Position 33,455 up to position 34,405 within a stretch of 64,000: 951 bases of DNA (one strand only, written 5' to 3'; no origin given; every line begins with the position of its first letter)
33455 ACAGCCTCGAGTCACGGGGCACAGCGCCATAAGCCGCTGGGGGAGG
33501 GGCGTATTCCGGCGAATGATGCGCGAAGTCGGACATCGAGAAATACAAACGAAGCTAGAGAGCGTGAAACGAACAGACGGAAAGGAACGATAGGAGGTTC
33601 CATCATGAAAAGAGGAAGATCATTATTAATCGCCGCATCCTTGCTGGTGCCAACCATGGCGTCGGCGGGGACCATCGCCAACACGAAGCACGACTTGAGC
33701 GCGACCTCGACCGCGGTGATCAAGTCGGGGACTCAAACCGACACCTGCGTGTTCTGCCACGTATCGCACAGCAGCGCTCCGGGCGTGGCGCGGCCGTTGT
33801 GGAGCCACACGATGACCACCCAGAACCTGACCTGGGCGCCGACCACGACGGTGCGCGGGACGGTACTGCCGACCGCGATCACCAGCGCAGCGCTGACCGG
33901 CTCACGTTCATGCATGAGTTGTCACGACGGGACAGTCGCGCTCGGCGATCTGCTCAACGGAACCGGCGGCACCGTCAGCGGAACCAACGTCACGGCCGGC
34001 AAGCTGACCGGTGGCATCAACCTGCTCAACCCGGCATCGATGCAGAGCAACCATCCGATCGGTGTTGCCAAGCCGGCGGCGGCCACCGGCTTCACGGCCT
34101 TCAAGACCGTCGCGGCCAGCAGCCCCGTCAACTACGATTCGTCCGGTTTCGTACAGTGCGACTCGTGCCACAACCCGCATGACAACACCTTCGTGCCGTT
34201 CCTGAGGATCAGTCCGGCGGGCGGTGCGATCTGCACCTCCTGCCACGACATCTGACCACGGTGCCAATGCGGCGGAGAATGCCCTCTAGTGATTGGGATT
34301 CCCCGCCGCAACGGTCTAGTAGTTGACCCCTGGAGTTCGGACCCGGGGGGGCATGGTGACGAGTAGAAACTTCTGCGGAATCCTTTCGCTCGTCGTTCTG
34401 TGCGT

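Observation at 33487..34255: Separately promoted 216 aa tetra-heme cytochrome with an AT-rich leader and a near-perfect RBS: candidate highly expressed extracellular cytochrome (OmcE-like size and heme count)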

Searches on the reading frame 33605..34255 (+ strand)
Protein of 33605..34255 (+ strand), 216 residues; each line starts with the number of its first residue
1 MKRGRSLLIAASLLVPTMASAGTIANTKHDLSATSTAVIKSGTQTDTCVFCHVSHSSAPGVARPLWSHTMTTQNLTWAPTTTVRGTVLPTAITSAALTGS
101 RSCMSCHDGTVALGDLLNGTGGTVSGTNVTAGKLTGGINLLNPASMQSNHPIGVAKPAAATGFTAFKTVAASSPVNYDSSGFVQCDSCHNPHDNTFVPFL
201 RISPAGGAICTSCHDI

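Call 6: search_protein_families(library=pfam, proteins=[window:33605-34255:+], max_evalue=0.01)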
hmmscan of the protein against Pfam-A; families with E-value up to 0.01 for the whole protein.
window:33605-34255:+ (216 aa): 3 families
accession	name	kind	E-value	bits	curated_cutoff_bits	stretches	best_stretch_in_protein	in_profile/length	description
PF09699.15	Paired_CXXCH_1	-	1.4e-10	41.1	20.6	1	184-215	8-37/41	Doubled CXXCH motif (Paired_CXXCH_1)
PF14522.11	Cytochrome_C7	-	1.1e-06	28.8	24.8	0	182-215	13-49/67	Cytochrome c7 and related cytochrome c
PF14537.11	Cytochrom_c3_2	-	2.4e-06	28.3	25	0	180-215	55-79/79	Cytochrome c3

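Call 7: search_protein_families(library=ncbifam, proteins=[window:33605-34255:+], max_evalue=0.01)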
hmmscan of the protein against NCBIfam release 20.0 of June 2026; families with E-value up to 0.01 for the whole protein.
window:33605-34255:+ (216 aa): 3 families
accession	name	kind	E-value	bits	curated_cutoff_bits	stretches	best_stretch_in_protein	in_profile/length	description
TIGR01905.1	paired_CXXCH_1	subfamily_domain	5.1e-08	32.7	25.2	1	184-215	8-37/41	doubled CXXCH domain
TIGR03508.1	decahem_SO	subfamily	1.9e-07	30.8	192.2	2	180-214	141-174/258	DmsE family decaheme c-type cytochrome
NF041028.1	decahem_GSU2203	exception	0.00062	19.1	325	0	181-214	173-207/317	GSU2203 family decaheme c-type cytochrome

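Call 8: search_solved_structures(query=window:33605-34252:+, max_evalue=10, show_alignments=3)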
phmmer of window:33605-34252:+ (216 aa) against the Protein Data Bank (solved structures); distinct sequences matched with E-value up to 10: 2.
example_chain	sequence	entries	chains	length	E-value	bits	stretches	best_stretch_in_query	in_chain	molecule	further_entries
9yuq_N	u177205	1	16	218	3.8e-23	85.7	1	6-215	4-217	Putative multiheme cytochrome c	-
7tfs_A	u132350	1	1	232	5.5e-22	82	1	7-214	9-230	Cytochrome c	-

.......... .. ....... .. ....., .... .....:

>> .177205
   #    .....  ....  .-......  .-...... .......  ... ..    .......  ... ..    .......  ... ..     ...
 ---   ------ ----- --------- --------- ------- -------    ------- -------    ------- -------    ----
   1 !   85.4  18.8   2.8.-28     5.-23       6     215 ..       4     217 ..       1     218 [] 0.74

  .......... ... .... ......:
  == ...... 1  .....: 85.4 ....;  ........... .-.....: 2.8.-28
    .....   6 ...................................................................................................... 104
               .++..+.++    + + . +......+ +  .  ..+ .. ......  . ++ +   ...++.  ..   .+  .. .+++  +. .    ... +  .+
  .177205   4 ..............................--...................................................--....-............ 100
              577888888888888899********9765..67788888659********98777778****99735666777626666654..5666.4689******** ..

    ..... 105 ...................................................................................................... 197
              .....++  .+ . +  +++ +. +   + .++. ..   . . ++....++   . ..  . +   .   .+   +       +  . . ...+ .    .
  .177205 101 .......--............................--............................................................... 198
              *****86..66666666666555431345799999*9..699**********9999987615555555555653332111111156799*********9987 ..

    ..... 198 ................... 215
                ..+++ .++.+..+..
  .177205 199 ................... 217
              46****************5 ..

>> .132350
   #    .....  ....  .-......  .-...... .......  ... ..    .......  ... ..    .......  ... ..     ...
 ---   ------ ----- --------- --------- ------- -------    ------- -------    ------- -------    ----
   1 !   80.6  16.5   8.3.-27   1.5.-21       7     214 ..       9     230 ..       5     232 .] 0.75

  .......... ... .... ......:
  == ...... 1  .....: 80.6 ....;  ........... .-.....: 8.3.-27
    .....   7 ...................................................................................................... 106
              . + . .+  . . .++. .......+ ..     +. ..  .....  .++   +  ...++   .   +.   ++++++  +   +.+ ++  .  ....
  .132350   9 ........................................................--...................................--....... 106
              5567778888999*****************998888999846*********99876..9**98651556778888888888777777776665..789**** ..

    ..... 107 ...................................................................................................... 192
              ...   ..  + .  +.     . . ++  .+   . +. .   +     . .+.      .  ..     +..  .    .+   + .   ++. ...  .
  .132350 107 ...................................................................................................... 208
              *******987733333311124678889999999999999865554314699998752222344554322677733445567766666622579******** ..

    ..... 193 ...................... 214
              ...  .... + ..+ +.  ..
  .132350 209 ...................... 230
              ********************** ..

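Call 10: find_homologous_proteins(query=window:33605-34252:+, max_evalue=0.001)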
Query window:33605-34252:+ (216 aa): 193 proteins with E <= 0.001 among 1122 candidates; the best 120 are listed.
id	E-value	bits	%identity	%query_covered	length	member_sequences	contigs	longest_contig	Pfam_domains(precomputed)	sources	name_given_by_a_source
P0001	7.9e-120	416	85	100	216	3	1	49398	PF09699.16,PF14537.12,PF14522.12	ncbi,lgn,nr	ncbi:MAG: cytochrome c3 family protein [Deltaproteobacteria bacterium]|nr:cytochrome c3 family prote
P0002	4.0e-116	404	83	100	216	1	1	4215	PF09699.16,PF14537.12,PF14522.12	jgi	-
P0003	2.7e-114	398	83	100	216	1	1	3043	PF09699.16,PF14537.12,PF14522.12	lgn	-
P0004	3.6e-111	388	78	100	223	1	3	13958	PF09699.16,PF14537.12,PF14522.12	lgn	-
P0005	5.4e-106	371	76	100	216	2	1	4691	PF09699.16,PF14537.12,PF14522.12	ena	-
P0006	1.3e-105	370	75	100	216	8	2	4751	PF09699.16,PF14537.12,PF14522.12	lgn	-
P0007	1.8e-104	366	76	100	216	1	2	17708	PF09699.16,PF14537.12,PF14522.12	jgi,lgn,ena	-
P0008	3.0e-104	365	76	100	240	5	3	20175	PF09699.16,PF14537.12,PF14522.12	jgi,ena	-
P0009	2.9e-103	362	76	100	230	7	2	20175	PF09699.16,PF14537.12,PF14522.12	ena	-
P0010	1.0e-101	357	73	99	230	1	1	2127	PF09699.16,PF14537.12,PF14522.12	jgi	jgi:predicted CXXCH cytochrome family protein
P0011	5.7e-100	351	72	100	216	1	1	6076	PF09699.16,PF14537.12,PF14522.12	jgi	jgi:predicted CXXCH cytochrome family protein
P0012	6.4e-100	351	73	100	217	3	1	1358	PF09699.16,PF14537.12,PF14522.12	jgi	jgi:predicted CXXCH cytochrome family protein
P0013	5.5e-98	345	73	100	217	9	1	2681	PF09699.16,PF14537.12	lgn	-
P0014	1.3e-96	340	71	100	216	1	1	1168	PF09699.16,PF14537.12,PF14522.12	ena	-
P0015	3.8e-96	339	72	93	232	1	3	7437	PF09699.16,PF14537.12,PF14522.12,PF22113.2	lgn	-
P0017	1.3e-95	337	69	100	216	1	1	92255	PF09699.16,PF14537.12,PF14522.12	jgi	jgi:predicted CXXCH cytochrome family protein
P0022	9.5e-91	321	68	100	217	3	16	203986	PF09699.16,PF14537.12,PF14522.12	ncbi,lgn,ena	-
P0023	1.5e-90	321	68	99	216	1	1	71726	PF09699.16,PF14537.12,PF14522.12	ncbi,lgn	-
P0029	5.4e-89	316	66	100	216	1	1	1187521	PF09699.16,PF14537.12,PF14522.12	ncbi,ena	-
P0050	4.7e-59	218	52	98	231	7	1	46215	PF09699.16,PF14537.12,PF14522.12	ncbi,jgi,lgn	jgi:predicted CXXCH cytochrome family protein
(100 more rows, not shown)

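Call 21: find_encoding_contigs(protein=window:33605-34252:+, flank=10000, max_places=4)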
Protein window:33605-34252:+ (216 aa): 18 contigs read that carry it; 4 places shown.
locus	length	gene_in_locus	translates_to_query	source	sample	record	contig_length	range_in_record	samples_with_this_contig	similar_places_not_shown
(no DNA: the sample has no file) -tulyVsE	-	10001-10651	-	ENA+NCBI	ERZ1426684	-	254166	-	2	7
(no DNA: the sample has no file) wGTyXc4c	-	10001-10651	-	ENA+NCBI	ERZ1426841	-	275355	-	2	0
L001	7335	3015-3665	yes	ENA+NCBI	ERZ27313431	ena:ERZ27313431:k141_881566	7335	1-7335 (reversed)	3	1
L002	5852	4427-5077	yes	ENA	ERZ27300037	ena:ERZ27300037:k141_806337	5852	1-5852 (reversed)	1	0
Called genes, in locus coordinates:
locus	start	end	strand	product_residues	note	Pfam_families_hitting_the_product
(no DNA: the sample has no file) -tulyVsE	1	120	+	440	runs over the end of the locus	PF01029:NusB, PF22458:RsmF-B_ferredox, PF01728:FtsJ (weak), PF01189:Methyltr_RsmB-F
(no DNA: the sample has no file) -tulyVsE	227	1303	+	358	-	PF01292:Ni_hydr_CYTB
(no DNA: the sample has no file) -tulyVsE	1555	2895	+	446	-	PF02085:Cytochrom_CIII (faint), PF14522:Cytochrome_C7 (faint), PF14537:Cytochrom_c3_2 (faint)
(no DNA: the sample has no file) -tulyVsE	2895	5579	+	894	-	PF01436:NHL (faint), PF08450:SGL (faint), PF23981:DUF7305 (faint), PF17170:DUF5128 (weak), PF00526:Dicty_CTDC (weak)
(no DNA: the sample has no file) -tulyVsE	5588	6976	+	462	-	PF14537:Cytochrom_c3_2 (faint), PF09699:Paired_CXXCH_1 (faint)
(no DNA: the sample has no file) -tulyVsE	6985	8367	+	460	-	PF14537:Cytochrom_c3_2 (faint), PF09699:Paired_CXXCH_1 (weak), PF14522:Cytochrome_C7 (faint), PF22113:Mtrc-MtrF_II-IV_dom (weak)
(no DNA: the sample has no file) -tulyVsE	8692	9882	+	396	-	PF01731:Arylesterase (faint), PF03022:MRJP (faint), PF08450:SGL (weak), PF25021:TEN_NHL (faint), PF01436:NHL (faint), PF06739:SBBP (faint), PF17170:DUF5128 (weak)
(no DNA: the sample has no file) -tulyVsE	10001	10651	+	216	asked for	PF14537:Cytochrom_c3_2 (faint), PF14522:Cytochrome_C7 (faint), PF09699:Paired_CXXCH_1 (weak)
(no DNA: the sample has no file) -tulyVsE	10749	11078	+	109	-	PF14522:Cytochrome_C7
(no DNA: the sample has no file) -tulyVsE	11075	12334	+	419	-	PF02085:Cytochrom_CIII (faint), PF13435:Cytochrome_C554 (faint), PF14522:Cytochrome_C7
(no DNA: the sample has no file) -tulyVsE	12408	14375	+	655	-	-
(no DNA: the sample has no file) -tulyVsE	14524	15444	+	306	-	PF08450:SGL (faint), PF17170:DUF5128 (faint), PF25021:TEN_NHL (faint), PF06739:SBBP (faint), PF01436:NHL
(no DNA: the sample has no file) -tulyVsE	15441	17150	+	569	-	PF14522:Cytochrome_C7 (faint), PF14537:Cytochrom_c3_2 (faint), PF09699:Paired_CXXCH_1, PF22113:Mtrc-MtrF_II-IV_dom (weak)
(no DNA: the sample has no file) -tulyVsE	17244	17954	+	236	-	PF00834:Ribul_P_3_epim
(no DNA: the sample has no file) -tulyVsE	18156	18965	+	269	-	PF05099:TerB, PF00226:DnaJ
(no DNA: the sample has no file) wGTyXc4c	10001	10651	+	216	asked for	PF14537:Cytochrom_c3_2 (faint), PF14522:Cytochrome_C7 (faint), PF09699:Paired_CXXCH_1 (weak)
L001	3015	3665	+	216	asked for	PF14537:Cytochrom_c3_2 (faint), PF14522:Cytochrome_C7 (faint), PF09699:Paired_CXXCH_1 (weak)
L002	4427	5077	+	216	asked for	PF14537:Cytochrom_c3_2 (faint), PF14522:Cytochrome_C7 (faint), PF09699:Paired_CXXCH_1 (weak)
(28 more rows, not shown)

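Call 22: find_encoding_contigs(protein=P0001, flank=10000, max_places=3)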
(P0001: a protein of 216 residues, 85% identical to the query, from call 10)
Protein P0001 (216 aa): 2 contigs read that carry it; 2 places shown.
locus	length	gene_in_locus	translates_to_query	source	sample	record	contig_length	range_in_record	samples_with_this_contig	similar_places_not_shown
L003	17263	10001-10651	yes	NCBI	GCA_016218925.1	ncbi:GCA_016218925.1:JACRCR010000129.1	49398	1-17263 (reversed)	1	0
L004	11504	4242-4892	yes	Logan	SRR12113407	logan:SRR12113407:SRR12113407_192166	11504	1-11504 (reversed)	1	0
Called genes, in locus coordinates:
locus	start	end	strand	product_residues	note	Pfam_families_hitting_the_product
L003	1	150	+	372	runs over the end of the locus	PF03599:CdhD, PF12838:Fer4_7 (faint), PF00037:Fer4 (weak)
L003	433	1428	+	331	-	PF01292:Ni_hydr_CYTB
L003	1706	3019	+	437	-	PF02085:Cytochrom_CIII (faint), PF14522:Cytochrome_C7 (faint), PF14537:Cytochrom_c3_2 (weak)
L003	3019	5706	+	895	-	PF01436:NHL (faint), PF08450:SGL (faint), PF17170:DUF5128 (faint), PF00526:Dicty_CTDC (weak), PF11999:Ice_binding (faint)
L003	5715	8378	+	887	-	-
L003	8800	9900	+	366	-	PF25021:TEN_NHL (faint), PF01731:Arylesterase (faint), PF03022:MRJP (faint), PF08450:SGL, PF06739:SBBP (faint), PF01436:NHL (weak), PF17170:DUF5128 (weak)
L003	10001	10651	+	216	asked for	PF14537:Cytochrom_c3_2 (faint), PF14522:Cytochrome_C7 (faint), PF09699:Paired_CXXCH_1 (weak)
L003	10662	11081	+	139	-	PF14522:Cytochrome_C7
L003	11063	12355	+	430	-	PF02085:Cytochrom_CIII (faint), PF14522:Cytochrome_C7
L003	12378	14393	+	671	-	-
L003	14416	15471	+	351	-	PF08450:SGL (faint), PF17170:DUF5128 (faint), PF25021:TEN_NHL (faint), PF06739:SBBP (faint), PF01436:NHL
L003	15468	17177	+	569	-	PF14522:Cytochrome_C7 (faint), PF14537:Cytochrom_c3_2 (faint), PF09699:Paired_CXXCH_1, PF22113:Mtrc-MtrF_II-IV_dom (weak)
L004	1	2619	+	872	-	?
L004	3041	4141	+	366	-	PF25021:TEN_NHL (faint), PF01731:Arylesterase (faint), PF03022:MRJP (faint), PF08450:SGL, PF06739:SBBP (faint), PF01436:NHL (weak), PF17170:DUF5128 (weak)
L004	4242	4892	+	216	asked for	PF14537:Cytochrom_c3_2 (faint), PF14522:Cytochrome_C7 (faint), PF09699:Paired_CXXCH_1 (weak)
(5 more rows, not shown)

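Call 26: find_related_loci(query=A1, collection=genome_contigs, flank=10000)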
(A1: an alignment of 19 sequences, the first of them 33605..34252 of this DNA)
Query A1 (216 aa) in genome_contigs; peptide patterns used: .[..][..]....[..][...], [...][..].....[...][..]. (x = any residue, [..] = any of these).
600 stretches matched a pattern (row limit reached: there are more); 528 encode a relative of the query (tblastn E <= 1e-3); the best 80 are kept; 79 distinct loci.
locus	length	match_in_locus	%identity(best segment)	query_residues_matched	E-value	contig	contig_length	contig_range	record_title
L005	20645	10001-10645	36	8-215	1e-32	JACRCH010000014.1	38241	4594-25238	MAG: Deltaproteobacteria bacterium isolate NC_groundwater_1641_Pr3_B-0.1um_55_74 SR-2_scaffold_141_328911, whole genome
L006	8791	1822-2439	36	5-216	3e-31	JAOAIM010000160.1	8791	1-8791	MAG: Verrucomicrobiia bacterium isolate SKW90 NODE_159_length_8791_cov_4.096397, whole genome shotgun sequence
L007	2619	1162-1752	36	7-214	7e-31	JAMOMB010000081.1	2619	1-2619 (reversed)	MAG: Sedimenticola sp. isolate 4281-140_maxbin2_scaf2bin.080 4281-140_scaffold_23523_c1, whole genome shotgun sequence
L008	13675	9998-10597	35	7-214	2e-30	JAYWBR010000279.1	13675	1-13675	MAG: Verrucomicrobiota bacterium isolate GL93_UP_metabat_23 GL93_UP_metabat_23_278, whole genome shotgun sequence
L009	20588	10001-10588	39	23-214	4e-30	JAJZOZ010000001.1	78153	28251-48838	MAG: bacterium isolate SKS1.bin104 NODE_474_length_78153_cov_3.926896, whole genome shotgun sequence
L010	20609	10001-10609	33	7-216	1e-29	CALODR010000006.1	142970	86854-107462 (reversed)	MAG: uncultured bacterium isolate HOU_bin.0035 genome assembly, contig: contig_31106, whole genome shotgun sequence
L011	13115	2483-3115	34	11-215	3e-29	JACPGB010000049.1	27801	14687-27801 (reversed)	MAG: Deltaproteobacteria bacterium isolate NC_groundwater_376_Ag_B-0.1um_56_22 GD18-4_B1_scaffold_1208005, whole genome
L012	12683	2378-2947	35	24-214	2e-29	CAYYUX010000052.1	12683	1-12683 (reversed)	MAG TPA_asm: uncultured Thermodesulfobacteriota bacterium isolate SRP216583_co1_141 genome assembly, contig: NODE_4572_l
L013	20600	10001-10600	35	1-214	3e-29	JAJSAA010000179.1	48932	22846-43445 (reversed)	MAG: Deltaproteobacteria bacterium isolate Dive96_bin4.264 k141_3306239, whole genome shotgun sequence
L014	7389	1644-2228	34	23-215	3e-29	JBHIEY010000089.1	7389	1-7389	MAG: Fidelibacterota bacterium isolate b2.sp1_bin.7 NODE_3702_length_7389_cov_2.855468, whole genome shotgun sequence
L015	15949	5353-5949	32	6-214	7e-29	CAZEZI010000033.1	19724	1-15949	MAG TPA_asm: uncultured Thioalkalispiraceae bacterium isolate SRP128015_co3_350 genome assembly, contig: NODE_2745_lengt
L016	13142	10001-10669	33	1-214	1e-28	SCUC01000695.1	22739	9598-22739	MAG: Bacteroidetes bacterium isolate FW602_bin.19 FW602_bin.19-130873, whole genome shotgun sequence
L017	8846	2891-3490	34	1-214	4e-28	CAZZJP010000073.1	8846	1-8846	MAG TPA_asm: uncultured Desulfobulbia bacterium isolate SRP128015_co1_121 genome assembly, contig: NODE_13224_length_884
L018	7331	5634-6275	34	5-215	4e-28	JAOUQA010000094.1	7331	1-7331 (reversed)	MAG: Gammaproteobacteria bacterium isolate 8_1_Oct_SF_Bin73 8_1_Oct_SF_Bin73_scaffold_9584_c1, whole genome shotgun sequ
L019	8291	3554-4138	35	13-216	1e-27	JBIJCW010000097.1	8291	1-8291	MAG: Kiritimatiellia bacterium isolate ME2006-08-22D15_3300044611_group2_bin126 Rohwer_bin2518_scaffold_12656_c1, whole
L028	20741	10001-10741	33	1-214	8e-27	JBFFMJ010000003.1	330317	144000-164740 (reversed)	MAG: Thiohalomonadaceae bacterium isolate Mix_mud18.2022.04.44 k141_1330238_length_330317_cov_37.6395, whole genome shot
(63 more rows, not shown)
